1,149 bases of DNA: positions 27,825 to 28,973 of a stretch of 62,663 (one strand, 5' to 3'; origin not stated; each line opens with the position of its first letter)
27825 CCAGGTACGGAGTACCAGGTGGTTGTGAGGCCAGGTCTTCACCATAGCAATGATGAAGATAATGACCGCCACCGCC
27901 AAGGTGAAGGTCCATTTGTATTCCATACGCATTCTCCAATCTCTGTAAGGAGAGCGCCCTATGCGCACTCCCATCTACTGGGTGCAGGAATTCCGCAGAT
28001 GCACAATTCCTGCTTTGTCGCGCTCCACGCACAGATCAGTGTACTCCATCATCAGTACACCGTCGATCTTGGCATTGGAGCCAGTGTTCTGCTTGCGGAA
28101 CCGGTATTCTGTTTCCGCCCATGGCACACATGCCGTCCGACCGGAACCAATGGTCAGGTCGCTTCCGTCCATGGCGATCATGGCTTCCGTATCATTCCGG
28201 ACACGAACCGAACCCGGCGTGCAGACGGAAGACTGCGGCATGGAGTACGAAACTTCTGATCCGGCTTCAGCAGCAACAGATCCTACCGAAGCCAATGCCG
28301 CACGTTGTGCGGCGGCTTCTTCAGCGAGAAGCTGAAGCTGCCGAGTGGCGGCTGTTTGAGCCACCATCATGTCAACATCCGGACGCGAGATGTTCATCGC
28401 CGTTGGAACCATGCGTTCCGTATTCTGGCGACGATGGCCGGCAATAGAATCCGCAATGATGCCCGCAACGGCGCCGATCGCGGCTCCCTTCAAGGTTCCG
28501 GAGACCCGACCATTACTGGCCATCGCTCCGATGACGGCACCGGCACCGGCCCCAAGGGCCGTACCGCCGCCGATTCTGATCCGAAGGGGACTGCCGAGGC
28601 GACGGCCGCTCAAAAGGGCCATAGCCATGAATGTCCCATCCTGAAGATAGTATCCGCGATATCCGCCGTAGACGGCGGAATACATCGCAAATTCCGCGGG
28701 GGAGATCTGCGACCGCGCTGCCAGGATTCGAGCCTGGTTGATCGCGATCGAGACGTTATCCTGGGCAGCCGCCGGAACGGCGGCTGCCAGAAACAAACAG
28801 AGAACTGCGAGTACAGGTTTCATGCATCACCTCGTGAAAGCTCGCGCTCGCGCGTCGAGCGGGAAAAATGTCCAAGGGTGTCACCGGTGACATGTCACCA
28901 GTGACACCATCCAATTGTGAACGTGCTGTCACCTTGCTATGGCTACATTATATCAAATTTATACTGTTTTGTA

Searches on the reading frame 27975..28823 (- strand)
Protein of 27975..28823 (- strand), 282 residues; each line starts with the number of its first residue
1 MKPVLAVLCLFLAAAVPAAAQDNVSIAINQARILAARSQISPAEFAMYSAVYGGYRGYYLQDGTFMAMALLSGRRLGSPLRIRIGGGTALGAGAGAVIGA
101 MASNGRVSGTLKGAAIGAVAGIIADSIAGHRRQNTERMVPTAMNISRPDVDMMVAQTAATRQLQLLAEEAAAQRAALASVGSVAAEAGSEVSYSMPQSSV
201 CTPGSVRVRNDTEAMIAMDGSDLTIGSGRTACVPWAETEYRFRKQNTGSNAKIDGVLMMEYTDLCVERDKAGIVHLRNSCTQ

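Call 11: search_protein_families(library=pfam, proteins=[window:27975-28823:-], max_evalue=0.01)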
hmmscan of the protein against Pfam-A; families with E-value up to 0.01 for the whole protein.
window:27975-28823:- (282 aa): 3 families
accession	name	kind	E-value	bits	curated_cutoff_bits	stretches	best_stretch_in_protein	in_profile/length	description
PF13441.11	Gly-zipper_YMGG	-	4.2e-05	23.6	28.9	1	86-124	5-42/45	YMGG-like Gly-zipper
PF05433.20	Rick_17kDa_Anti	-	0.0015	18.8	24.2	1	86-121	1-39/43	Glycine zipper 2TM domain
PF13436.11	Gly-zipper_OmpA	-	0.0044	17.2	27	0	107-130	1-24/44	Glycine-zipper domain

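Call 91: search_protein_families(library=ncbifam, proteins=[window:27975-28823:-], max_evalue=0.01)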
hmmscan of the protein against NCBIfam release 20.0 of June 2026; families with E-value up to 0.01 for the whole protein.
window:27975-28823:- (282 aa): 2 families
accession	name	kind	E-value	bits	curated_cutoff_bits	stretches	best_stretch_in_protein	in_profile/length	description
NF007830.1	PRK10540.1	equivalog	0.00014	21.7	98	1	88-121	34-67/72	osmotically-inducible lipoprotein OsmB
NF053611.1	YiaD_Gzip_OmpA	equivalog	0.0025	17.5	175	1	86-138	27-81/206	YiaD family glycine zipper/OmpA-like lipoprotein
